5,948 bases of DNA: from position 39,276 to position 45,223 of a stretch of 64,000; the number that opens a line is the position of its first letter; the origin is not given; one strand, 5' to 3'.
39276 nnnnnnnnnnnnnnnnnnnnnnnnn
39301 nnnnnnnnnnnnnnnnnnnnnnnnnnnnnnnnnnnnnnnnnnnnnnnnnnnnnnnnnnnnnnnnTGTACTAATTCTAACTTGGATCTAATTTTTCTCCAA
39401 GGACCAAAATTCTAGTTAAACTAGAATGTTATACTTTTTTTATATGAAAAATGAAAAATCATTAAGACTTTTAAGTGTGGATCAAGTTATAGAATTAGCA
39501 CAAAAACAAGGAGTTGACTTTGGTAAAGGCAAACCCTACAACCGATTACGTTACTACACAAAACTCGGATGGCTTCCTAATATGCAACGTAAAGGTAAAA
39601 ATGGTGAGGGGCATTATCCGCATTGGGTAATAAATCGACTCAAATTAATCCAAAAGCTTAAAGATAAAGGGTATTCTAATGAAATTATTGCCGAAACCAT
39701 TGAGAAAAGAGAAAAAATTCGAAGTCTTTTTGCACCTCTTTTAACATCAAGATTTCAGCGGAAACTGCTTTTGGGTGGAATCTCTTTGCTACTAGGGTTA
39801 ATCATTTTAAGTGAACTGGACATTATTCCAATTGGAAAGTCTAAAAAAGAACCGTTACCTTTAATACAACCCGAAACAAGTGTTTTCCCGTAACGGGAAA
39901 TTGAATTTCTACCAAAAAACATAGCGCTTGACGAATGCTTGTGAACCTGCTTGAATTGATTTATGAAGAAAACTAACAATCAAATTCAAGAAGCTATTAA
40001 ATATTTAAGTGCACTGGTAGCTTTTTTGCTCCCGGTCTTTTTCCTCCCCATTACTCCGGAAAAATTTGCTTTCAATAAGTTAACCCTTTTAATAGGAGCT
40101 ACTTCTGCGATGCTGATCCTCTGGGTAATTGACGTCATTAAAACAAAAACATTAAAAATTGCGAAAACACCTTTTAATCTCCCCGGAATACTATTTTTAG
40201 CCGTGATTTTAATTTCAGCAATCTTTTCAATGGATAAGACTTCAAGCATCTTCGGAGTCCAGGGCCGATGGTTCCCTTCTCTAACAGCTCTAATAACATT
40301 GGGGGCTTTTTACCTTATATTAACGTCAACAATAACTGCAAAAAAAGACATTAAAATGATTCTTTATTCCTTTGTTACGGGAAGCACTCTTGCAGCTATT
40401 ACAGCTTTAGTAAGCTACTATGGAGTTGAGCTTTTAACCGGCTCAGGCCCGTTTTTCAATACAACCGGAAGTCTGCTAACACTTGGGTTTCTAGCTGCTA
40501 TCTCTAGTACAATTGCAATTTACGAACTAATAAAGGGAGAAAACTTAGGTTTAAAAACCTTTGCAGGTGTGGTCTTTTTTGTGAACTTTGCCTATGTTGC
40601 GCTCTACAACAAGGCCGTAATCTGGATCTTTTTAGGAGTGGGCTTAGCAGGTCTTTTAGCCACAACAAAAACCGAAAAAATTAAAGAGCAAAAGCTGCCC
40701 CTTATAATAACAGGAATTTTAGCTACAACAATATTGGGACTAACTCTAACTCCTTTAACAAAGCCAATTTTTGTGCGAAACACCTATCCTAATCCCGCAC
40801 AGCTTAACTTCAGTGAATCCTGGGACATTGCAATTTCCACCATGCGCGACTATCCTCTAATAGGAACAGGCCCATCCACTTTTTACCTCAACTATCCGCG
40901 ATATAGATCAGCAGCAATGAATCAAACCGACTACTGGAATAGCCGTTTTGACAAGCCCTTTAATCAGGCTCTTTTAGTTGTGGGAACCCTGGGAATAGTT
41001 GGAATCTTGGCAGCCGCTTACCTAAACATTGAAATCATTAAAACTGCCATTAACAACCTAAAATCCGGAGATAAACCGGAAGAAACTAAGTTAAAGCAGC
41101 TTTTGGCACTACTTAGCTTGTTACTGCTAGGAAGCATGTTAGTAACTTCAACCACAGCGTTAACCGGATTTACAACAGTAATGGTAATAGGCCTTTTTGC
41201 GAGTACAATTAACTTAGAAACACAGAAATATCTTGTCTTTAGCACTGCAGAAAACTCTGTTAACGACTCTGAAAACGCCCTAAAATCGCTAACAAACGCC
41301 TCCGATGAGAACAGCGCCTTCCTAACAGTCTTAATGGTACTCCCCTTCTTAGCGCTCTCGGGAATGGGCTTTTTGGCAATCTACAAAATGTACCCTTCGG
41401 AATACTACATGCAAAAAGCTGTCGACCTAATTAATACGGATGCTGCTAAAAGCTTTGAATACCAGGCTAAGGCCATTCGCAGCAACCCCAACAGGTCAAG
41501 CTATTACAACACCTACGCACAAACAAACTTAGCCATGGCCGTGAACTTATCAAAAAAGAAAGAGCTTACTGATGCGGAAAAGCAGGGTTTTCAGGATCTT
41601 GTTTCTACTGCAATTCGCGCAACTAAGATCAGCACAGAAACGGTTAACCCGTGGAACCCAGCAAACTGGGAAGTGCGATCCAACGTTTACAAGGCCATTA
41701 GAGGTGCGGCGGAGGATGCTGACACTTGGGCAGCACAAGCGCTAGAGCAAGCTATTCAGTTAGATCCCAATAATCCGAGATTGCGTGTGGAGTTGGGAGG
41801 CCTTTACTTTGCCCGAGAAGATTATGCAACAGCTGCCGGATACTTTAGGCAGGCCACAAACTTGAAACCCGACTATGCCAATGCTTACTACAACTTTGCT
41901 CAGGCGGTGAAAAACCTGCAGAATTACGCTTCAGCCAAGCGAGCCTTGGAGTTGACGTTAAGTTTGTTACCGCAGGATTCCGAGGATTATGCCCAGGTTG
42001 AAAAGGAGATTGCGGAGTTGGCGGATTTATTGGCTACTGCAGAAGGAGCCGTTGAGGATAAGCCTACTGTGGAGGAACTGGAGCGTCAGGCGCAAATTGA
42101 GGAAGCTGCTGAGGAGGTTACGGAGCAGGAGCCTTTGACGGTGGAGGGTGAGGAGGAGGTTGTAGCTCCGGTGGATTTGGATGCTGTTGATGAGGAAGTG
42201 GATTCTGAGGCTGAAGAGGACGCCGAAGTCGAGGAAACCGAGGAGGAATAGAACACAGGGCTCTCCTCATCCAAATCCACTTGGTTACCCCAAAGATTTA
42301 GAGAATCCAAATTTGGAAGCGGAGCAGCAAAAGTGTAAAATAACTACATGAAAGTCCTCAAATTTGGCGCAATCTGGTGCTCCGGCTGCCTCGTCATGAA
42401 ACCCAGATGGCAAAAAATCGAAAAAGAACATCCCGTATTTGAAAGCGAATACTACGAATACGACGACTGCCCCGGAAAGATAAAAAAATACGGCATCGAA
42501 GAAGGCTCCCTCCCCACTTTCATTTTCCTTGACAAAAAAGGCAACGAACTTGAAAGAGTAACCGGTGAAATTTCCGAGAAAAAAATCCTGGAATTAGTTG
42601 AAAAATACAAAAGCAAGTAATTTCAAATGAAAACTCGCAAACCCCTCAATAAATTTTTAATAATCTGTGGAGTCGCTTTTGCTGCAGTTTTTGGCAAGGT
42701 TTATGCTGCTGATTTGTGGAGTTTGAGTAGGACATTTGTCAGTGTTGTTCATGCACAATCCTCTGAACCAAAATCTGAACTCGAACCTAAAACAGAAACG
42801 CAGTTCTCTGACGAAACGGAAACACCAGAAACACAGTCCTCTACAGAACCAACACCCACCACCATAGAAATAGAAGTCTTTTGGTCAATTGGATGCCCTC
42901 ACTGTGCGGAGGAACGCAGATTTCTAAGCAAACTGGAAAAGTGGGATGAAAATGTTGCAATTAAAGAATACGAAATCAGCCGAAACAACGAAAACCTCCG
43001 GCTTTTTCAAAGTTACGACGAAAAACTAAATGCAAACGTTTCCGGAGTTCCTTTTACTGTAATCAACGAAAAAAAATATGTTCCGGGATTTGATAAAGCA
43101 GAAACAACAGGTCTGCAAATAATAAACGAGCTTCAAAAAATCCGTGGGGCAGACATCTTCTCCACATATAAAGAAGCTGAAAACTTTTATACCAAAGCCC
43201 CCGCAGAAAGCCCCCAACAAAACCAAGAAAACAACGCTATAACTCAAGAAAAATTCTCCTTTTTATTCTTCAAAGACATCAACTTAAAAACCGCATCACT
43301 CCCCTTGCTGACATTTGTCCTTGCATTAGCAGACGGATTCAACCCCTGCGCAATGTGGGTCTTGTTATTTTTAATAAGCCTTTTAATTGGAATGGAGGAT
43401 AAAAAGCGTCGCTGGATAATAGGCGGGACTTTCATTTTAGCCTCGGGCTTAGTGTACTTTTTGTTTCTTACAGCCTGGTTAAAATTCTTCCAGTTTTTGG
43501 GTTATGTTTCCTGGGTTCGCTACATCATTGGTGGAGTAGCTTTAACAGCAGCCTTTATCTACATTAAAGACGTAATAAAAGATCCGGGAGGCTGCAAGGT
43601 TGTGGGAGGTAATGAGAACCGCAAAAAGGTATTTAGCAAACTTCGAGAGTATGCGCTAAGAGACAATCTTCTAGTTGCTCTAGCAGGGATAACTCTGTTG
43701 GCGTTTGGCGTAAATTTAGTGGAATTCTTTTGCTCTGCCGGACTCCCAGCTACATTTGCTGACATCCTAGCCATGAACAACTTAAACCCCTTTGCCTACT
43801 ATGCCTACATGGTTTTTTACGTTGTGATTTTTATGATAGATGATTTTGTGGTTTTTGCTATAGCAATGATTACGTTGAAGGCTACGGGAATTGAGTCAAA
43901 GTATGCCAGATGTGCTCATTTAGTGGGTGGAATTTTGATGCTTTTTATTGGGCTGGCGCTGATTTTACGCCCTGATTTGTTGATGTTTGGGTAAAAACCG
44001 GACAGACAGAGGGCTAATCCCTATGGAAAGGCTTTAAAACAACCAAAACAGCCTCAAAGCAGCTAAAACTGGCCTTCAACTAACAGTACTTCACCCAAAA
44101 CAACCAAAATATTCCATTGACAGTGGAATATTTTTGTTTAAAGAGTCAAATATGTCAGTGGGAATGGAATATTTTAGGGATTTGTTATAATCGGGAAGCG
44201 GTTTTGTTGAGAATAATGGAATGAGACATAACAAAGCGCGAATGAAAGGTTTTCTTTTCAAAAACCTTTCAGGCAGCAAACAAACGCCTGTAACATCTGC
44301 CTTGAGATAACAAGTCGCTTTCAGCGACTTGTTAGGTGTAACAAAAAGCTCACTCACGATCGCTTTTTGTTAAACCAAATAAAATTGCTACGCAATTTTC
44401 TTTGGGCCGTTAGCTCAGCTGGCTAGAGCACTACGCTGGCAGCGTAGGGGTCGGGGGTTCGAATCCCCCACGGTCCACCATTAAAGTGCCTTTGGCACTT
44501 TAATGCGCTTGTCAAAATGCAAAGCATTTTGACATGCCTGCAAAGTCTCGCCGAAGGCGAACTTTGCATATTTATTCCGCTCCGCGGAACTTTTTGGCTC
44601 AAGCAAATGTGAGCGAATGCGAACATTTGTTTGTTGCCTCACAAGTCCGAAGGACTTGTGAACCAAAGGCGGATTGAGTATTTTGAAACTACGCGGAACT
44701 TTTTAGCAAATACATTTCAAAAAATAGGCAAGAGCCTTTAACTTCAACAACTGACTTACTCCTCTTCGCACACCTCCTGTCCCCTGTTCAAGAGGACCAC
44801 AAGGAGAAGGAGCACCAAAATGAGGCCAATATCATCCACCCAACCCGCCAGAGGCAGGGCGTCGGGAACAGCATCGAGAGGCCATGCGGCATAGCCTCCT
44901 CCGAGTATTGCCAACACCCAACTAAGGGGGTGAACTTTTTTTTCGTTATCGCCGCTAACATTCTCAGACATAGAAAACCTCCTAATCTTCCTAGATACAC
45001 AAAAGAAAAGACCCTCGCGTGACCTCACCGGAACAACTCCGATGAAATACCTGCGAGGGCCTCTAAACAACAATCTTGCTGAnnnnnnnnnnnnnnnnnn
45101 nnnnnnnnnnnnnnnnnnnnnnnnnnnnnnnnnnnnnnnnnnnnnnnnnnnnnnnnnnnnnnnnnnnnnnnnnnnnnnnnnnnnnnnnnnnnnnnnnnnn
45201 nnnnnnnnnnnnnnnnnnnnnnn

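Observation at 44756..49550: GC-rich roughly 4.8-kb island next to tRNA-Ala carrying a five-gene envelope operon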

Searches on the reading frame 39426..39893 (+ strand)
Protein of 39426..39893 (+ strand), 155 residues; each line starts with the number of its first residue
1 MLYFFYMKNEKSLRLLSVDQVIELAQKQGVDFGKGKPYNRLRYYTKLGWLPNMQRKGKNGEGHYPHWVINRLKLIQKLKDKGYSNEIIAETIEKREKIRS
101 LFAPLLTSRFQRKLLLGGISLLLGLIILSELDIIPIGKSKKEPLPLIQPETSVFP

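Call 56: search_protein_families(library=pfam, proteins=[window:39426-39893:+], max_evalue=0.001)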
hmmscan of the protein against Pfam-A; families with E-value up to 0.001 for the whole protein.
window:39426-39893:+ (155 aa): 2 families
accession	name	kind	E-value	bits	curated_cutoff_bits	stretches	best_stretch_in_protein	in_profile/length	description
PF13411.12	MerR_1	-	2.3e-08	34.5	21.6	1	37-93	13-67/69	MerR HTH family regulatory protein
PF21982.2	RecX_HTH1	-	6.2e-05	23.3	26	1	74-94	19-39/40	RecX, first three-helix domain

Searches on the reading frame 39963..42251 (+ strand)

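Call 55: search_protein_families(library=pfam, proteins=[window:39963-42251:+], max_evalue=0.001)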
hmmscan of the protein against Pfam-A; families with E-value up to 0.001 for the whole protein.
window:39963-42251:+ (762 aa): 10 families
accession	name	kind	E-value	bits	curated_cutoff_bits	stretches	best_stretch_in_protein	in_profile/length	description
PF14559.12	TPR_19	-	1.4e-09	38.6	25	2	616-679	2-64/68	Tetratricopeptide repeat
PF13414.12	TPR_11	-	1.4e-09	37.9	26.8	2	614-651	3-40/42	TPR repeat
PF13431.12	TPR_17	-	5.4e-08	33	24.4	0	594-624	2-32/34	Tetratricopeptide repeat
PF07719.23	TPR_2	-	9.5e-07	28.9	27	0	610-638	6-34/34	Tetratricopeptide repeat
PF13371.12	TPR_9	-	4.9e-06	26.9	35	1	590-639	14-63/73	Tetratricopeptide repeat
PF23914.1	TPR_CcmH_CycH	-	1e-05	25.9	42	1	587-675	66-157/158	Cytochrome c-type biogenesis protein H TPR domain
PF13181.12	TPR_8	-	1.6e-05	25.1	25.7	0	639-667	1-29/34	Tetratricopeptide repeat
PF04932.20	Wzy_C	-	0.00036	20.8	31.7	1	217-350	15-147/149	O-Antigen ligase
PF13432.12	TPR_16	-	0.00042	21.2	32.7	1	590-637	16-63/65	Tetratricopeptide repeat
PF00515.34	TPR_1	-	0.00099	19.3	27.8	0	611-638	7-34/34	Tetratricopeptide repeat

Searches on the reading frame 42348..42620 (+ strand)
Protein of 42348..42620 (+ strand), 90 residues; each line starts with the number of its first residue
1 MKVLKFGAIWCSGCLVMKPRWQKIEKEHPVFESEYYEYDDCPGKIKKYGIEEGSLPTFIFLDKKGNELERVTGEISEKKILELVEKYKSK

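Call 55: search_protein_families(library=pfam, proteins=[window:42348-42620:+], max_evalue=0.001)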
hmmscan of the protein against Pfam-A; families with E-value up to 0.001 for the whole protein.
window:42348-42620:+ (90 aa): 3 families
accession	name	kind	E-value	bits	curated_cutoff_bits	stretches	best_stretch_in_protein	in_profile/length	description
PF00085.26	Thioredoxin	-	3.6e-08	33.8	23.5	1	3-85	22-102/103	Thioredoxin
PF14595.12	Thioredoxin_9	-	2.3e-07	31.2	25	1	2-70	44-113/129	Thioredoxin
PF13098.12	Thioredoxin_2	-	5.3e-05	23.9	27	1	3-83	9-103/104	Thioredoxin-like domain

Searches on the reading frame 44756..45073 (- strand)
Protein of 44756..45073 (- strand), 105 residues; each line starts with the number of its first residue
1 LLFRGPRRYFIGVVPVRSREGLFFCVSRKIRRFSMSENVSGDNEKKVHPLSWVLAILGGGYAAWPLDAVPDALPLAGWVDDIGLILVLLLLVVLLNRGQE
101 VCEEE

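Call 5: search_protein_families(library=pfam, proteins=[window:44756-45073:-], max_evalue=0.1)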
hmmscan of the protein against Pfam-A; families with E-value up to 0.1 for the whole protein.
window:44756-45073:- (105 aa): 1 family
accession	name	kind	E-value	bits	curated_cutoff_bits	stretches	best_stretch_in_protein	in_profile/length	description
PF06803.17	DUF1232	-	4.4e-08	33.2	23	1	52-86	2-36/37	Protein of unknown function (DUF1232)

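Call 67: search_protein_families(library=ncbifam, proteins=[window:44756-45073:-], max_evalue=0.5)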
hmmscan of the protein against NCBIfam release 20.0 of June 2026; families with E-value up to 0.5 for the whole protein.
window:44756-45073:- (105 aa): 0 families

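Call 68: search_protein_families(library=phrogs, proteins=[window:44756-45073:-], max_evalue=0.5)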
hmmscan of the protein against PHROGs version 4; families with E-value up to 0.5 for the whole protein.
window:44756-45073:- (105 aa): 1 family
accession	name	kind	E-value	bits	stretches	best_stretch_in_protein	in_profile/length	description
phrog_14750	-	unknown function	1.4e-07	32.6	1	60-94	68-102/134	-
